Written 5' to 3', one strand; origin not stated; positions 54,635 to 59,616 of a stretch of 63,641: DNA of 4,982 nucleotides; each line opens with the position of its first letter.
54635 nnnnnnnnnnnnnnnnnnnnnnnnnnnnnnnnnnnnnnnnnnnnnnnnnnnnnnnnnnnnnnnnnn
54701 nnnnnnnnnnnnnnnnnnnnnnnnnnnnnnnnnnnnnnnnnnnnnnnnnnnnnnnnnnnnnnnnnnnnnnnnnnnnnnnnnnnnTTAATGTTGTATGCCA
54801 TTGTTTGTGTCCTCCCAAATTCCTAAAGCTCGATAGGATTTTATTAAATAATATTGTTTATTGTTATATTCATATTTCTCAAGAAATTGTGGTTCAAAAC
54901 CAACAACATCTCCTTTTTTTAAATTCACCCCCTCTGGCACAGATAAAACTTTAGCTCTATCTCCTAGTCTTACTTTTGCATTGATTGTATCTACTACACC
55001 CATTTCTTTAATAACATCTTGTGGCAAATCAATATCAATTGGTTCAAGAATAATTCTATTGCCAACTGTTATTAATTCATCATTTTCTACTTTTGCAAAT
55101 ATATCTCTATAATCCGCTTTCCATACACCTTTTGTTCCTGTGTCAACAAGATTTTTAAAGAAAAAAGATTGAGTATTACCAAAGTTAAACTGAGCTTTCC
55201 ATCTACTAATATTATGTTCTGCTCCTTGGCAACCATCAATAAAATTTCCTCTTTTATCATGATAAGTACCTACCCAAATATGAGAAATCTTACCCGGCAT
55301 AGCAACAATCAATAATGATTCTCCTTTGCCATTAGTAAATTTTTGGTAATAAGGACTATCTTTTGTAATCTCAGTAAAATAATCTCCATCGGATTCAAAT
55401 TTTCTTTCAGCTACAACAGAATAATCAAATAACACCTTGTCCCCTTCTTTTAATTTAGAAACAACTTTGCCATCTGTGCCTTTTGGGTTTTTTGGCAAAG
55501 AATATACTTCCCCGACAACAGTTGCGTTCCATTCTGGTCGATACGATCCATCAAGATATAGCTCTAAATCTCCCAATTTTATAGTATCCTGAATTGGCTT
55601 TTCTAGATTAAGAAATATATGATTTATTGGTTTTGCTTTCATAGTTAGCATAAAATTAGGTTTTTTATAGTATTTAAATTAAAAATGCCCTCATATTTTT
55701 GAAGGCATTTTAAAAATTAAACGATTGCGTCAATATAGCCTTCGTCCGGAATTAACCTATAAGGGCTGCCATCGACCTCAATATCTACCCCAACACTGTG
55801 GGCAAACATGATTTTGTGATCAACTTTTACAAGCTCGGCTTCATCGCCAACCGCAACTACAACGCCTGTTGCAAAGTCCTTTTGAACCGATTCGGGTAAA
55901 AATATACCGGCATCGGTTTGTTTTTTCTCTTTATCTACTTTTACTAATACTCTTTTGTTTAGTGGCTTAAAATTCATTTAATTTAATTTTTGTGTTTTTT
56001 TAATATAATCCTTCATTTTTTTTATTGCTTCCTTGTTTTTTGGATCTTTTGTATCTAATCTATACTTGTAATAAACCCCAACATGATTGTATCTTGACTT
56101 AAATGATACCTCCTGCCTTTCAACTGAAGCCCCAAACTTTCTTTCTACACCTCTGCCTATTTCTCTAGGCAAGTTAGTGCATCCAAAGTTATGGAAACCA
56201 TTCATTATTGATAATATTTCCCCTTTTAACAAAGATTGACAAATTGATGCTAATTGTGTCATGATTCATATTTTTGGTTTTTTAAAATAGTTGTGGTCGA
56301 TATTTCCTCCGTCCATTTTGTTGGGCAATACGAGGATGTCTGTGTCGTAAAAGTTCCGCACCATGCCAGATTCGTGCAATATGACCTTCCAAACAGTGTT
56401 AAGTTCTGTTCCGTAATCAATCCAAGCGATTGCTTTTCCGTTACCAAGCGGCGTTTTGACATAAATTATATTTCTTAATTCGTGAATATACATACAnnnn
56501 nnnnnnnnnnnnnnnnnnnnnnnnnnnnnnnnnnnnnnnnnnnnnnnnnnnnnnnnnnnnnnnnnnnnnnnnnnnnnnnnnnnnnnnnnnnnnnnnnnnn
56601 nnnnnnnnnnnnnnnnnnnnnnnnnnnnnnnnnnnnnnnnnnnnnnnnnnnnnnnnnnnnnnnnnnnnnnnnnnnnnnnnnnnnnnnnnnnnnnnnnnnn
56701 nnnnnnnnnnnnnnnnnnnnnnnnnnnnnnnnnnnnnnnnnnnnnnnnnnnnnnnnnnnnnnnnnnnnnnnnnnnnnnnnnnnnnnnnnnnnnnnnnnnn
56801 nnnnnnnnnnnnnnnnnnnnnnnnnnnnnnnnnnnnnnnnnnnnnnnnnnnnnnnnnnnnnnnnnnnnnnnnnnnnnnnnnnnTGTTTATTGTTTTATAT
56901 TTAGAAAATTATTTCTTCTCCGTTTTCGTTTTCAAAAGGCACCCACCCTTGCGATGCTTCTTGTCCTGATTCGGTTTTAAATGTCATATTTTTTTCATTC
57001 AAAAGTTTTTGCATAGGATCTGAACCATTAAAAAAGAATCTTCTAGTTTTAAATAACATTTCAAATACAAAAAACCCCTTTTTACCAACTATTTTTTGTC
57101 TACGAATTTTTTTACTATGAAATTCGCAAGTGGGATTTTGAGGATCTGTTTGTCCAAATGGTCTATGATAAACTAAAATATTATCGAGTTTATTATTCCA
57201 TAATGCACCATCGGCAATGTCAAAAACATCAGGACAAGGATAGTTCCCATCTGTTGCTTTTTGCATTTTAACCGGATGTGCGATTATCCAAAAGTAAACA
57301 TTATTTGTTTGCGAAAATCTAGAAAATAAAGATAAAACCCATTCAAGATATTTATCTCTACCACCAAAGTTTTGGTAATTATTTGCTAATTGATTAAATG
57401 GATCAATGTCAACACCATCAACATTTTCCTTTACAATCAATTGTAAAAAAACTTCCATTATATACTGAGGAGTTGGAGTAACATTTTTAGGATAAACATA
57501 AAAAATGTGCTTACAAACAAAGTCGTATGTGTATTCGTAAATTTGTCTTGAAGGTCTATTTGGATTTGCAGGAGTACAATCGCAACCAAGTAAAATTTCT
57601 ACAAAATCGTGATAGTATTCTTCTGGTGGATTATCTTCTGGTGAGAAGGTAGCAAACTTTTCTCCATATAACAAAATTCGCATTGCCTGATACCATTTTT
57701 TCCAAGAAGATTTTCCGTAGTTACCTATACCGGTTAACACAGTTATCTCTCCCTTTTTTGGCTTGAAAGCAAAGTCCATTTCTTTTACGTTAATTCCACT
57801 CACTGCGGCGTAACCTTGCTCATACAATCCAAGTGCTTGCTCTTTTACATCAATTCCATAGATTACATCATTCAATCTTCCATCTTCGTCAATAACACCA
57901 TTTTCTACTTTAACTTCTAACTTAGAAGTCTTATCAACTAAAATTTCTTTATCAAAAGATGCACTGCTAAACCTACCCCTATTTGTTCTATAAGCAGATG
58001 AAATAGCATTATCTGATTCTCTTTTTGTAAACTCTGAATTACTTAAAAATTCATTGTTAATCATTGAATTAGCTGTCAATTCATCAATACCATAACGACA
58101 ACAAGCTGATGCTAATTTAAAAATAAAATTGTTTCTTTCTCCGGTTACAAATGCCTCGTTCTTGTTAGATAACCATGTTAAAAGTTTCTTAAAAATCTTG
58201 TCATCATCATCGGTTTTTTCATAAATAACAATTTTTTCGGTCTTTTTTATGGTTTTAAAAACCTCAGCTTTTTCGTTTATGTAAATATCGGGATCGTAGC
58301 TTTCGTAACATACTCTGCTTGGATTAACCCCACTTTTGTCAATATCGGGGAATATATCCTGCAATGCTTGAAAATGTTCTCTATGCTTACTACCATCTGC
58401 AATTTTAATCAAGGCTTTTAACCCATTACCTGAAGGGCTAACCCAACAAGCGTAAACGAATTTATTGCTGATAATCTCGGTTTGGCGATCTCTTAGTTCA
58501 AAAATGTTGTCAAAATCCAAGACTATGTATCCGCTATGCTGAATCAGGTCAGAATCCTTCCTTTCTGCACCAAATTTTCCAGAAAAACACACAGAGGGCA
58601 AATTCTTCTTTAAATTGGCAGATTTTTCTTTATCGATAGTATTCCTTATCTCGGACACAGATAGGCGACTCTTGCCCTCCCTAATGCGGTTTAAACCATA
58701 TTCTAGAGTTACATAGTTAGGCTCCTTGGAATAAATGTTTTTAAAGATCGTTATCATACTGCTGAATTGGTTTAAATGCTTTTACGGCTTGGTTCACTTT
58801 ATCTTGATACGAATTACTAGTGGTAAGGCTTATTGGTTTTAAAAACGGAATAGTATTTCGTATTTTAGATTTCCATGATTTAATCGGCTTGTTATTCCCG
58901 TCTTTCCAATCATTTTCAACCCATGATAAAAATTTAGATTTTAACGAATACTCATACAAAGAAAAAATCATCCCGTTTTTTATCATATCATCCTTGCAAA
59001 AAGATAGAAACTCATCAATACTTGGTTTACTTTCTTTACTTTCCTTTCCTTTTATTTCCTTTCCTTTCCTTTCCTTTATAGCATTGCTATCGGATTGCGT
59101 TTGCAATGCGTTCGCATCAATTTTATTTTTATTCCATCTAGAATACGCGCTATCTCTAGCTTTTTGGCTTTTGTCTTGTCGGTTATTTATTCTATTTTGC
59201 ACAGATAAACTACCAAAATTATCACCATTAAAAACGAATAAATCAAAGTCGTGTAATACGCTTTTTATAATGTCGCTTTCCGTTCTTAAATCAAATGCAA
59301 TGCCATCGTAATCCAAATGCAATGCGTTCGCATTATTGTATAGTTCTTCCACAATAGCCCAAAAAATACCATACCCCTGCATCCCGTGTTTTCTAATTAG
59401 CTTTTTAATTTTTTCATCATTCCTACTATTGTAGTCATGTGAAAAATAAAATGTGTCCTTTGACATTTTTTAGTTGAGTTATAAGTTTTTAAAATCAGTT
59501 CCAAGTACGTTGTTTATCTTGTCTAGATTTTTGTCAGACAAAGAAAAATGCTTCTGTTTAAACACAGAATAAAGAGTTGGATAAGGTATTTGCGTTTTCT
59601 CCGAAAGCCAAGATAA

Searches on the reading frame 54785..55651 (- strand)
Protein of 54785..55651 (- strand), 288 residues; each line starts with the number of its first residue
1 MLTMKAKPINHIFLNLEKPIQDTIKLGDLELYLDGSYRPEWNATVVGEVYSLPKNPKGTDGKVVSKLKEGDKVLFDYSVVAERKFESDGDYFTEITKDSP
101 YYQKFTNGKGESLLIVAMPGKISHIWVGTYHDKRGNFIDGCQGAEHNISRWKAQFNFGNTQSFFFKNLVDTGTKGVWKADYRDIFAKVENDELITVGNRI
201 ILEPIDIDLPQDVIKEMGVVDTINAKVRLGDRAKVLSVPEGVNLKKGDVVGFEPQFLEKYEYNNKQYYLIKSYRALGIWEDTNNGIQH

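Call 59: search_protein_families(library=pfam, proteins=[window:54785-55651:-], max_evalue=0.01)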
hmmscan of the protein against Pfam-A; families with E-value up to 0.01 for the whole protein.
window:54785-55651:- (288 aa): 1 family
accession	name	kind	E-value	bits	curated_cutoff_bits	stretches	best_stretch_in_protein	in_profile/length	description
PF00166.26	Cpn10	-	0.00076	19.9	21.1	0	46-88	36-78/93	Chaperonin 10 Kd subunit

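Call 84: search_protein_families(library=ncbifam, proteins=[window:54785-55651:-], max_evalue=0.01)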
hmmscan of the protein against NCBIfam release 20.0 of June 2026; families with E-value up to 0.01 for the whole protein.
window:54785-55651:- (288 aa): 0 families

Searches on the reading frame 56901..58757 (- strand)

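Call 28: search_protein_families(library=pfam, proteins=[window:56901-58757:-], max_evalue=0.01)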
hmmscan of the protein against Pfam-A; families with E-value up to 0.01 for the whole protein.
window:56901-58757:- (618 aa): 2 families
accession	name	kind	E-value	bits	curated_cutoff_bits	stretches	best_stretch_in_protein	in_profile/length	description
PF08800.15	BT4734-like_N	-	8.1e-16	58.8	22.4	1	49-159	2-133/134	BT4734-like, N-terminal domain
PF08708.16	PriCT_1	-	1.5e-05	24.9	21.1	1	204-257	9-63/67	Primase C terminal 1 (PriCT-1)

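Call 29: search_protein_families(library=phrogs, proteins=[window:56901-58757:-], max_evalue=0.001)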
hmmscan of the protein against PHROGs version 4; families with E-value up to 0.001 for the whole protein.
window:56901-58757:- (618 aa): 6 families
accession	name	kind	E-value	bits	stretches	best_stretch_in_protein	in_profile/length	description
phrog_18375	-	DNA, RNA and nucleotide metabolism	3.3e-56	191.8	2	2-188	7-200/644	DNA primase/helicase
phrog_28855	-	unknown function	1.5e-44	153.5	1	2-275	5-287/804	-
phrog_5482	-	unknown function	1.2e-17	64.6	1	326-553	42-276/341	-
phrog_239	-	DNA, RNA and nucleotide metabolism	1.6e-11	44.9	1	332-565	354-589/801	DNA primase/helicase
phrog_14787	-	unknown function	1.4e-06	29.1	1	2-183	6-210/299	-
phrog_695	-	DNA, RNA and nucleotide metabolism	5e-05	23.3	1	71-273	62-282/704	DNA polymerase/primase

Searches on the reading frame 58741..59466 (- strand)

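Call 59: search_protein_families(library=pfam, proteins=[window:58741-59466:-], max_evalue=0.01)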
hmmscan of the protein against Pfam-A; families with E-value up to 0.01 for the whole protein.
window:58741-59466:- (241 aa): 1 family
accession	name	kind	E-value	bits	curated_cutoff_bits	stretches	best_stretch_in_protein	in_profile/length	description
PF14297.12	Lin1244_N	-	1.9e-10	41.8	25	1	7-50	1-45/95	Lin1244/Lin1753-like, N-terminal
